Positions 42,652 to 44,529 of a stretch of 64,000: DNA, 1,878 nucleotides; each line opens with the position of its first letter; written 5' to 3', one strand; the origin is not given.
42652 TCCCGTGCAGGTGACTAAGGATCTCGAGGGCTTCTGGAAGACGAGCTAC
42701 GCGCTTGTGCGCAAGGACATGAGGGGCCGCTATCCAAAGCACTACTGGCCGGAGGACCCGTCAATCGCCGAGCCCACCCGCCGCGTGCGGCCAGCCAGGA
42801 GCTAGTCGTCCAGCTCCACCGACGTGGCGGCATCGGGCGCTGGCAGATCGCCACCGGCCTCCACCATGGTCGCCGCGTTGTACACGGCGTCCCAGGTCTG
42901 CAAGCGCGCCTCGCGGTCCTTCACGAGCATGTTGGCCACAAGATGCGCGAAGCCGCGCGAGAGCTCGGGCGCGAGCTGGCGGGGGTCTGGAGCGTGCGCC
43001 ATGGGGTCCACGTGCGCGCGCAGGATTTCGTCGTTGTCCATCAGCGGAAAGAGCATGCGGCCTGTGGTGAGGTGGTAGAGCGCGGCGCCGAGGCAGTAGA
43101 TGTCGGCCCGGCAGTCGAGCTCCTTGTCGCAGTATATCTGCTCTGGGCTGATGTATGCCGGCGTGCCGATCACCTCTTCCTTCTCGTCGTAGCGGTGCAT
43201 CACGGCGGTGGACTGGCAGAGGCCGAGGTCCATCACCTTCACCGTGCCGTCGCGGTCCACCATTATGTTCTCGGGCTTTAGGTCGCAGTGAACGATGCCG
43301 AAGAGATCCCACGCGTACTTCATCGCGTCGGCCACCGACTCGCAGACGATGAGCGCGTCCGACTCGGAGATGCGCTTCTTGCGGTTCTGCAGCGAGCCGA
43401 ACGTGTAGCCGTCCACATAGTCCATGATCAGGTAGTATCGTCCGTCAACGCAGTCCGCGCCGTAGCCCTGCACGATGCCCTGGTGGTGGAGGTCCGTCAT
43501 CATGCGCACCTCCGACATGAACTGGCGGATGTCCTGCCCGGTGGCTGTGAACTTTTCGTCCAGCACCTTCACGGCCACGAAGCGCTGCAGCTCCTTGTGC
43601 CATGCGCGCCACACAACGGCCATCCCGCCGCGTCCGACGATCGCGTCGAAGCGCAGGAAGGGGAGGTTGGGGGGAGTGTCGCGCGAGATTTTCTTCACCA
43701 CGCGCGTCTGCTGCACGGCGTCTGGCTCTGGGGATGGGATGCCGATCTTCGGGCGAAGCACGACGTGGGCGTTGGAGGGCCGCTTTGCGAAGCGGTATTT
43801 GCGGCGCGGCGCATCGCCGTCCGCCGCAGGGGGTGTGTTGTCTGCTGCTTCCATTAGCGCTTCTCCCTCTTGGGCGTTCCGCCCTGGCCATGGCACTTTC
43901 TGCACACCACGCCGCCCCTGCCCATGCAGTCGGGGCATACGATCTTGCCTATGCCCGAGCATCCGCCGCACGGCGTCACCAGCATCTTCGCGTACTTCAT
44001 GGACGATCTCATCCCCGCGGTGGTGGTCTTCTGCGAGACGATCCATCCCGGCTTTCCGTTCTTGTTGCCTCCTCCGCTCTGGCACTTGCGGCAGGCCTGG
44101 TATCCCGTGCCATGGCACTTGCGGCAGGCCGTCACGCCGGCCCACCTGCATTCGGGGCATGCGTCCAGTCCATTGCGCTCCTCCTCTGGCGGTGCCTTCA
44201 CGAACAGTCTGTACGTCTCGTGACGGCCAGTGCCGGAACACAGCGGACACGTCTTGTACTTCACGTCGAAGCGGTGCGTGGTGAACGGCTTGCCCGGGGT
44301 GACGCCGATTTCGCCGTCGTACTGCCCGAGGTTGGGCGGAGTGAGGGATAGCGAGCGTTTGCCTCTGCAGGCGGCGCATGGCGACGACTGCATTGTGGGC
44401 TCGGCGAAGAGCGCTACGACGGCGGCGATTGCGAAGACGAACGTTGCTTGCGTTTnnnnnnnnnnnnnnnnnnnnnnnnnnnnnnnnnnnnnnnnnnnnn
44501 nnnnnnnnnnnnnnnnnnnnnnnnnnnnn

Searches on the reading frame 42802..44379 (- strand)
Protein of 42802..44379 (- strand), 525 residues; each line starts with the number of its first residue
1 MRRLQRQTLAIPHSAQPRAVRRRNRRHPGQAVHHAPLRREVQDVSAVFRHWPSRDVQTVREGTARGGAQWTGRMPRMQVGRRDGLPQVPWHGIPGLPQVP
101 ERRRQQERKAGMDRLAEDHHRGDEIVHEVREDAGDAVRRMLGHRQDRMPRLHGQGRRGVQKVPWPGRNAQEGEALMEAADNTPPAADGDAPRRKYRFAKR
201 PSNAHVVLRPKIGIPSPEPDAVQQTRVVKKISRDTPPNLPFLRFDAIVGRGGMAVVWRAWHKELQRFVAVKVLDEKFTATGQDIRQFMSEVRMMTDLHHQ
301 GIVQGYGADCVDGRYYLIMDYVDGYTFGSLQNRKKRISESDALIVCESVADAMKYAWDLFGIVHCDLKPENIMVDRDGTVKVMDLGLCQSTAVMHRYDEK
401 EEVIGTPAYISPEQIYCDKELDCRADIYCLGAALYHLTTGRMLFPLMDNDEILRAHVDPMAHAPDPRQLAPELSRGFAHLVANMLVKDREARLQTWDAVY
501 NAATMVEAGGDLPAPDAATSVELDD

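Call 12: search_protein_families(library=pfam, proteins=[window:42802-44379:-])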
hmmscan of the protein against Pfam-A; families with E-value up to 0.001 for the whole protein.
window:42802-44379:- (525 aa): 5 families
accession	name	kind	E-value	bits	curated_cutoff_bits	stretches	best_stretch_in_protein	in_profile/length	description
PF00069.31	Pkinase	-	1.2e-45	156.4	31.7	1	246-496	5-255/263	Protein kinase domain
PF07714.23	PK_Tyr_Ser-Thr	-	2.1e-30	106.3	23.1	1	243-474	2-234/258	Protein tyrosine and serine/threonine kinase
PF03109.22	ABC1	-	1.7e-06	27.8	22.9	1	315-395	143-221/244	ABC1 atypical kinase-like domain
PF01163.29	RIO1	-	1.3e-05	25.3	22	1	315-395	81-156/187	RIO domain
PF01636.29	APH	-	0.00032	21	23.2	0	341-388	144-197/239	Phosphotransferase enzyme family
